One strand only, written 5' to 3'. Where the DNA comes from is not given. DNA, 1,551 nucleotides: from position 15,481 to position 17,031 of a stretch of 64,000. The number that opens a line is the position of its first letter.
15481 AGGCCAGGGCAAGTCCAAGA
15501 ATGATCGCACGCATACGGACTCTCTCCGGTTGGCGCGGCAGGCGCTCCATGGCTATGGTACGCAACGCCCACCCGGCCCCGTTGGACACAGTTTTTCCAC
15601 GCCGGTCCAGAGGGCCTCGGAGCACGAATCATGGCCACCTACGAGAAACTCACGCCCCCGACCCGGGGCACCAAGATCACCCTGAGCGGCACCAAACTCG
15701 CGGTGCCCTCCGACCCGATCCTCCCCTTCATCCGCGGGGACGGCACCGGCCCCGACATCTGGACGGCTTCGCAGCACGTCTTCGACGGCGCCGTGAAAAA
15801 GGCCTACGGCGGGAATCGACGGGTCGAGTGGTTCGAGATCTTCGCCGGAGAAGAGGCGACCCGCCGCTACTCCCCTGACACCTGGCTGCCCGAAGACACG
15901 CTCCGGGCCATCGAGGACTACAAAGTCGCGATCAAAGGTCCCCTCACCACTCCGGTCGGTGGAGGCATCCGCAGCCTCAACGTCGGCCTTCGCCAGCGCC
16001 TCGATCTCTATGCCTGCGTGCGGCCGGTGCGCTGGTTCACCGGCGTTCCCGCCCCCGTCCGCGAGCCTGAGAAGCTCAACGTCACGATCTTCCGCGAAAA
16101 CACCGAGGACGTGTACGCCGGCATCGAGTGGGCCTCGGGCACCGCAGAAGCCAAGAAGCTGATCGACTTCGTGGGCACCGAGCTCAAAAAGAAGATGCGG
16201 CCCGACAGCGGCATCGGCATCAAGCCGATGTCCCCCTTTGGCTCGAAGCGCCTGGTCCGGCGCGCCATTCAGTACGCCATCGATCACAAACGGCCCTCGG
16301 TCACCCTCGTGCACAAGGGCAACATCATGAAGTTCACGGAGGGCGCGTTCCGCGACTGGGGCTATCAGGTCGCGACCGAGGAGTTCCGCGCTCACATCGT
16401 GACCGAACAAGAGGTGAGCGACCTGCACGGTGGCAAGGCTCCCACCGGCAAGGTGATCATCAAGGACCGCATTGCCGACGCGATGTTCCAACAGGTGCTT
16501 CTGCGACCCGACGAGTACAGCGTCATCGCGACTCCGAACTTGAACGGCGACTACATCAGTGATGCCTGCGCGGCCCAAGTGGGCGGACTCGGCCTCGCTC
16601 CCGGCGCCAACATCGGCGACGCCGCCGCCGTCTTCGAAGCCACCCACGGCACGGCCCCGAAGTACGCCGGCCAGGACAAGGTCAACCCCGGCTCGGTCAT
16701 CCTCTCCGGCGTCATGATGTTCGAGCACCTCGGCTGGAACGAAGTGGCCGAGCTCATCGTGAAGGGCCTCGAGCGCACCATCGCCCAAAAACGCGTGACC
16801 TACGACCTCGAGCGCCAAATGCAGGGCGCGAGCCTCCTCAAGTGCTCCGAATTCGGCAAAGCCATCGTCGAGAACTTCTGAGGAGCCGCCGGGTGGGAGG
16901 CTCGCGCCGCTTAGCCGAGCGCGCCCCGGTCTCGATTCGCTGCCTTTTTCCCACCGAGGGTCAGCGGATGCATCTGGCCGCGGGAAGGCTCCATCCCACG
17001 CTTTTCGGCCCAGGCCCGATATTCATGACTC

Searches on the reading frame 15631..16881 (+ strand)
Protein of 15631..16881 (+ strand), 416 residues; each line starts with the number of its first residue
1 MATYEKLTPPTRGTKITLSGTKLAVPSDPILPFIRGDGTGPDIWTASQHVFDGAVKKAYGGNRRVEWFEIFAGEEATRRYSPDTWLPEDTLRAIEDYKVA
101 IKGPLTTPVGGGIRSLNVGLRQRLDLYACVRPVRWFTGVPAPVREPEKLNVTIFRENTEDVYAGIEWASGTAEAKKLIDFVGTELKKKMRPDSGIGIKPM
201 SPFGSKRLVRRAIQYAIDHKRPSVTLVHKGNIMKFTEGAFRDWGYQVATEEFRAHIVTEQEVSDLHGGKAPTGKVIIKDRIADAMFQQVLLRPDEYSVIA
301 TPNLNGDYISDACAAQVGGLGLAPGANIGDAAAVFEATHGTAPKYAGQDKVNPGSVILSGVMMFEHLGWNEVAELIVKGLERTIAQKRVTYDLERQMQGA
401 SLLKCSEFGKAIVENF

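Call 58: search_protein_families(library=pfam, proteins=[window:15631-16881:+], max_evalue=0.00001)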
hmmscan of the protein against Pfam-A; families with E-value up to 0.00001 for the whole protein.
window:15631-16881:+ (416 aa): 1 family
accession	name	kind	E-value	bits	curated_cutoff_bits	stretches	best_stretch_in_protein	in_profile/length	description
PF00180.25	Iso_dh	-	8.4e-86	288.8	27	1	32-412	3-348/348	Isocitrate/isopropylmalate dehydrogenase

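Call 84: find_homologous_proteins(query=window:15631-16881:+, max_evalue=1e-50)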
Query window:15631-16881:+ (416 aa): 8000 proteins with E <= 1e-50 among 8000 candidates; the best 120 are listed.
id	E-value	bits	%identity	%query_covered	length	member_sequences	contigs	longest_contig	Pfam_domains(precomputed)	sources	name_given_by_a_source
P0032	7.2e-281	949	100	100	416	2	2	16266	PF00180.26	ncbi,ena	-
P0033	9.3e-225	764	79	100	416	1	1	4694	PF00180.26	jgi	jgi:isocitrate dehydrogenase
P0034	1.5e-217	741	76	100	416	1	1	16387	PF00180.26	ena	-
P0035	8.5e-215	732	76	100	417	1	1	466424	PF00180.26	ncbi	-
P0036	1.4e-213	728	75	100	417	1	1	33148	PF00180.26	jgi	jgi:isocitrate dehydrogenase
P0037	1.9e-213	727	75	100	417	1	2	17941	PF00180.26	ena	-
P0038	2.6e-213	727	75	100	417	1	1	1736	PF00180.26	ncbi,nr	ncbi:MAG TPA: isocitrate dehydrogenase (NADP(+)) [Planctomycetota bacterium]|nr:isocitrate dehydroge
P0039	2.6e-212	723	75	100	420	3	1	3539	PF00180.26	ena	-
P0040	4.0e-212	723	74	100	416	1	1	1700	PF00180.26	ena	-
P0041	3.6e-211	720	75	99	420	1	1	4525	PF00180.26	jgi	jgi:isocitrate dehydrogenase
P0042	5.0e-211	719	74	100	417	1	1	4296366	PF00180.26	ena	-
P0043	9.1e-211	718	75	99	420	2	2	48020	PF00180.26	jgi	jgi:isocitrate dehydrogenase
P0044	9.6e-211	718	75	100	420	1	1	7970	PF00180.26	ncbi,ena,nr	ncbi:MAG TPA: isocitrate dehydrogenase (NADP(+)) [Planctomycetota bacterium]|nr:isocitrate dehydroge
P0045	2.6e-210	717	74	100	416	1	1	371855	PF00180.26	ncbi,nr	ncbi:MAG: Isocitrate dehydrogenase [NADP] [Myxococcota bacterium]|nr:Isocitrate dehydrogenase [NADP]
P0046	3.6e-210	716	75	99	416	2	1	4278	PF00180.26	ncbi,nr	ncbi:MAG: isocitrate dehydrogenase (NADP(+)), partial [Deltaproteobacteria bacterium]|nr:isocitrate 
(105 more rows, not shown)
